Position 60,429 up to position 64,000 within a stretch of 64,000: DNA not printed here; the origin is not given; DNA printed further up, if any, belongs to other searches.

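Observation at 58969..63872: Three-gene defence-like module: Z1 ATPase-EF-Tu-barrel fusion, a double-barrel protein and a HARE-HTH/PD-ExK nuclease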

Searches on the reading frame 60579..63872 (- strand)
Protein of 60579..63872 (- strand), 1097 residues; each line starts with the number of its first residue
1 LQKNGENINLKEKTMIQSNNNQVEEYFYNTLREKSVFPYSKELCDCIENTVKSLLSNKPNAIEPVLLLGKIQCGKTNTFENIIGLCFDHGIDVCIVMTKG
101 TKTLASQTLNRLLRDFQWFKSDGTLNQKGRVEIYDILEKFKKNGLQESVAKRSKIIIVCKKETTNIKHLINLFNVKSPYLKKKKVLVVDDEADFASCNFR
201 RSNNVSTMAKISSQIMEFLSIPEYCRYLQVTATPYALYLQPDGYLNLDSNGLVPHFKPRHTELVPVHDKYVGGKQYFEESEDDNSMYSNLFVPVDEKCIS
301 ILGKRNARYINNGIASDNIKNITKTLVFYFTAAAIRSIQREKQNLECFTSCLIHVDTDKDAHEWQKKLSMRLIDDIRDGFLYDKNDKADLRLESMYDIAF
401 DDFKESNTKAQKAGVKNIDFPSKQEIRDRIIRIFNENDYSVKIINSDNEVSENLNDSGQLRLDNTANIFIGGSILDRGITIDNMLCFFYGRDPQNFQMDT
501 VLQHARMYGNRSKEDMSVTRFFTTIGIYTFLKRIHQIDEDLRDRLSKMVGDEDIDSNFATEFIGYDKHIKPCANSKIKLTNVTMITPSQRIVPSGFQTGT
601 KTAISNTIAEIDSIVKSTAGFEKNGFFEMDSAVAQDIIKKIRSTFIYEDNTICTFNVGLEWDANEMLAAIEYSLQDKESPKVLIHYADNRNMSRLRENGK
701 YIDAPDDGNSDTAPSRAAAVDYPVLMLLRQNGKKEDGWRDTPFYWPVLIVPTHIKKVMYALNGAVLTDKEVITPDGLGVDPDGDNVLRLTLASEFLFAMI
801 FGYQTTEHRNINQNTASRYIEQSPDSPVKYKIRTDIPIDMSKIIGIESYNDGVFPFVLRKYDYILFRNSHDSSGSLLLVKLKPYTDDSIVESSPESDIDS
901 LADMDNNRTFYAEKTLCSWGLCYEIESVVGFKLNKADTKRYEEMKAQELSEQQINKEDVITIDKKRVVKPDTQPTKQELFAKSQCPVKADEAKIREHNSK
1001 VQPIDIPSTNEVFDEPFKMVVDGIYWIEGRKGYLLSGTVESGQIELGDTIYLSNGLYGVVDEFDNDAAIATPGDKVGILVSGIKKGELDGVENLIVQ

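Call 3: search_protein_families(library=pfam, proteins=[window:60579-63872:-], max_evalue=1)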
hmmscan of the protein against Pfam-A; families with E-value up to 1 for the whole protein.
window:60579-63872:- (1097 aa): 3 families
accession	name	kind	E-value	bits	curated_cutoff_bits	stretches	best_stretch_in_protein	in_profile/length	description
PF10593.14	Z1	-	3.9e-23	82.7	25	1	323-551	3-210/228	Z1 domain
PF03144.31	GTP_EFTU_D2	-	0.01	16.6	30.3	1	1034-1087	3-65/73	Elongation factor Tu domain 2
PF00271.37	Helicase_C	-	0.42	11.3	23.5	0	87-141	11-62/110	Helicase conserved C-terminal domain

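Call 4: search_protein_families(library=padloc, proteins=[window:60579-63872:-], max_evalue=1)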
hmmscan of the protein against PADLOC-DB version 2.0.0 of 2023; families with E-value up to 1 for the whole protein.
window:60579-63872:- (1097 aa): 3 families
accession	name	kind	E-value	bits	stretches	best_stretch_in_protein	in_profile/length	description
PDLC03202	Helicase_II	-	2.6e-44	149.6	1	41-753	15-613/621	Type II helicase domain protein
PDLC02205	MzaC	-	1.2e-11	41.4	2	347-558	460-662/952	-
PDLC04140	mad8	-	0.00067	17.3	1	64-144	29-111/314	mads_8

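Call 5: search_protein_families(library=ncbifam, proteins=[window:60579-63872:-], max_evalue=1)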
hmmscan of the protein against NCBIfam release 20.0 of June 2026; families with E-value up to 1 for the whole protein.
window:60579-63872:- (1097 aa): 7 families
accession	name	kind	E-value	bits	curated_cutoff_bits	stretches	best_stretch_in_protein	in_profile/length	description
NF041933.1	MzaC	equivalog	1.7e-11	42.9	1500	1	68-551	137-650/806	MZA anti-phage system associated Z1 domain-containing protein MzaC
NF000766.0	PRK00049.1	subfamily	5.5e-06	25.4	449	1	933-1088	135-289/396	elongation factor Tu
NF009372.0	PRK12735.1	subfamily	6.8e-06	25.1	479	1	989-1089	186-290/396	elongation factor Tu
TIGR00485.1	EF-Tu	equivalog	1.7e-05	23.8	522.4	1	982-1089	177-288/394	elongation factor Tu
NF009373.0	PRK12736.1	subfamily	1.8e-05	23.7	452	1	992-1088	187-287/394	elongation factor Tu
NF008969.0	PRK12317.1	subfamily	2e-05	23.3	502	1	933-1088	147-301/426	elongation factor 1-alpha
TIGR00475.1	selB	equivalog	0.002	16.9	242.25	1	1013-1085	173-248/581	selenocysteine-specific translation elongation factor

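Call 6: find_encoding_contigs(protein=window:60579-63872:-, flank=10000, max_places=6)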
Protein window:60579-63872:- (1097 aa): no gene with exactly this product is on record in the collection.

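Call 8: find_encoding_contigs(protein=window:60579-63830:-, flank=10000, max_places=6)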
Protein window:60579-63830:- (1083 aa): 9 contigs read that carry it; 5 places shown.
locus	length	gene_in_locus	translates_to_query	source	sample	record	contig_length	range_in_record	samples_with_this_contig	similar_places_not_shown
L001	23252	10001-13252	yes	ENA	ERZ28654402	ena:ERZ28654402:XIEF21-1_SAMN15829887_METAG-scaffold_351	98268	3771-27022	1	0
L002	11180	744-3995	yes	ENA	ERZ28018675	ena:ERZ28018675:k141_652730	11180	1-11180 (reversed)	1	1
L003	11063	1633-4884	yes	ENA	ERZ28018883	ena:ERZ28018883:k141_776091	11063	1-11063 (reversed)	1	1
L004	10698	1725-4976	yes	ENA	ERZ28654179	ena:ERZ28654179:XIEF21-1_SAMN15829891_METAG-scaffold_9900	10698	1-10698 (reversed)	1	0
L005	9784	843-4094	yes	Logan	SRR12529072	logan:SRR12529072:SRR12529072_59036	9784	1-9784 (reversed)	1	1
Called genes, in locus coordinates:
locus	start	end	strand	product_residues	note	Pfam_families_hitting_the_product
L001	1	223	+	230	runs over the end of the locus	PF01569:PAP2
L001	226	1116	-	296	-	PF02463:SMC_N (faint), PF00005:ABC_tran, PF13304:AAA_21 (weak)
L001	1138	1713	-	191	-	-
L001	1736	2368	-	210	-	-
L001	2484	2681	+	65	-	PF02597:ThiS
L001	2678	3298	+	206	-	PF02581:TMP-TENI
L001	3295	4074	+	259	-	PF05690:ThiG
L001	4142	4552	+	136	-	-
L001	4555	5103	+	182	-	PF13302:Acetyltransf_3, PF13420:Acetyltransf_4 (weak), PF00583:Acetyltransf_1, PF13673:Acetyltransf_10, PF13508:Acetyltransf_7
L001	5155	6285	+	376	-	-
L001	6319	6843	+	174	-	PF01661:Macro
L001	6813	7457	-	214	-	PF08843:AbiEii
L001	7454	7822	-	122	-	-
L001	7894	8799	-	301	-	PF13280:WYL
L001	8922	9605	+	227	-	PF02368:Big_2, PF22359:Big-like (faint)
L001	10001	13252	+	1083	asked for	PF10593:Z1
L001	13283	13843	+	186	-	PF03144:GTP_EFTU_D2 (faint)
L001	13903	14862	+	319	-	PF05066:HARE-HTH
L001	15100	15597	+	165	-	-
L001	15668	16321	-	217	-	PF02463:SMC_N (faint), PF00005:ABC_tran, PF13304:AAA_21 (faint)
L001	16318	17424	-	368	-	PF05096:Glu_cyclase_2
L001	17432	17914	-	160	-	PF00300:His_Phos_1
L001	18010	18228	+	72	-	PF12668:DUF3791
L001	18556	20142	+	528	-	PF01855:POR_N, PF02775:TPP_enzyme_C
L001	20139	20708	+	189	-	PF01558:POR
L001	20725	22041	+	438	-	PF00501:AMP-binding, PF14535:AMP-binding_C_2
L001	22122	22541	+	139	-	PF01842:ACT (faint), PF19571:ACT_8, PF22629:ACT_AHAS_ss (faint)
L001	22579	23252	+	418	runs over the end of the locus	PF00155:Aminotran_1_2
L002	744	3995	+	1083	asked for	PF10593:Z1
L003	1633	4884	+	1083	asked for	PF10593:Z1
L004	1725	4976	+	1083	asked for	PF10593:Z1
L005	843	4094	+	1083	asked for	PF10593:Z1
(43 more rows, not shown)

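Call 26: search_solved_structures(query=window:60579-63830:-, max_evalue=1, show_alignments=2)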
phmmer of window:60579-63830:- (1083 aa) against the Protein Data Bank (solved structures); distinct sequences matched with E-value up to 1: 60.
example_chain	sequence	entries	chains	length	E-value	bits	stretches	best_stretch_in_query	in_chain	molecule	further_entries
8ym3_A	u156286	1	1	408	0.00029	21.8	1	992-1075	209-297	Elongation factor Tu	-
8yly_A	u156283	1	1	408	0.00029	21.8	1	992-1075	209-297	Elongation factor Tu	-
6i8r_A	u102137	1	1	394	0.0037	18.2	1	991-1075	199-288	Elongation Factor Tu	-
5w75_A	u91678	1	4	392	0.0039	18.1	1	992-1075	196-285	Elongation factor Tu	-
4cxg_A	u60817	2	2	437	0.0048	17.8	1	997-1074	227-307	ELONGATION FACTOR 1A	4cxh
3vmf_A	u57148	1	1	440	0.0048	17.8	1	997-1074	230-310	Elongation factor 1-alpha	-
3wxm_A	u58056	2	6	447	0.005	17.7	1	997-1074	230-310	Elongation factor 1-alpha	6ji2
7a5g_Z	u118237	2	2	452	0.0063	17.4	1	992-1074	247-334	Elongation factor Tu, mitochondrial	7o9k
9pra_Ag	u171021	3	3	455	0.0064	17.4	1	992-1074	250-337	Elongation factor Tu, mitochondrial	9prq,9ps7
1d2e_A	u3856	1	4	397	0.0074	17.2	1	992-1074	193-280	ELONGATION FACTOR TU (EF-TU)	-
5i4q_C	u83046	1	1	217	0.0076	17.1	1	991-1075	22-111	Elongation factor Tu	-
1xb2_A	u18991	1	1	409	0.0077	17.1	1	992-1074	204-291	Elongation factor Tu, mitochondrial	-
6htw_H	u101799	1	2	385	0.0097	16.8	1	992-1075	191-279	Elongation Factor Tu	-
7paj_9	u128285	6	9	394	0.012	16.5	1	977-1075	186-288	Elongation factor Tu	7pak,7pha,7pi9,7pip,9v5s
2hcj_B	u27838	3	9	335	0.016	16.1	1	991-1075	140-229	Protein chain elongation factor EF-Tu | Elongation factor EF-Tu | Elongation factor Tu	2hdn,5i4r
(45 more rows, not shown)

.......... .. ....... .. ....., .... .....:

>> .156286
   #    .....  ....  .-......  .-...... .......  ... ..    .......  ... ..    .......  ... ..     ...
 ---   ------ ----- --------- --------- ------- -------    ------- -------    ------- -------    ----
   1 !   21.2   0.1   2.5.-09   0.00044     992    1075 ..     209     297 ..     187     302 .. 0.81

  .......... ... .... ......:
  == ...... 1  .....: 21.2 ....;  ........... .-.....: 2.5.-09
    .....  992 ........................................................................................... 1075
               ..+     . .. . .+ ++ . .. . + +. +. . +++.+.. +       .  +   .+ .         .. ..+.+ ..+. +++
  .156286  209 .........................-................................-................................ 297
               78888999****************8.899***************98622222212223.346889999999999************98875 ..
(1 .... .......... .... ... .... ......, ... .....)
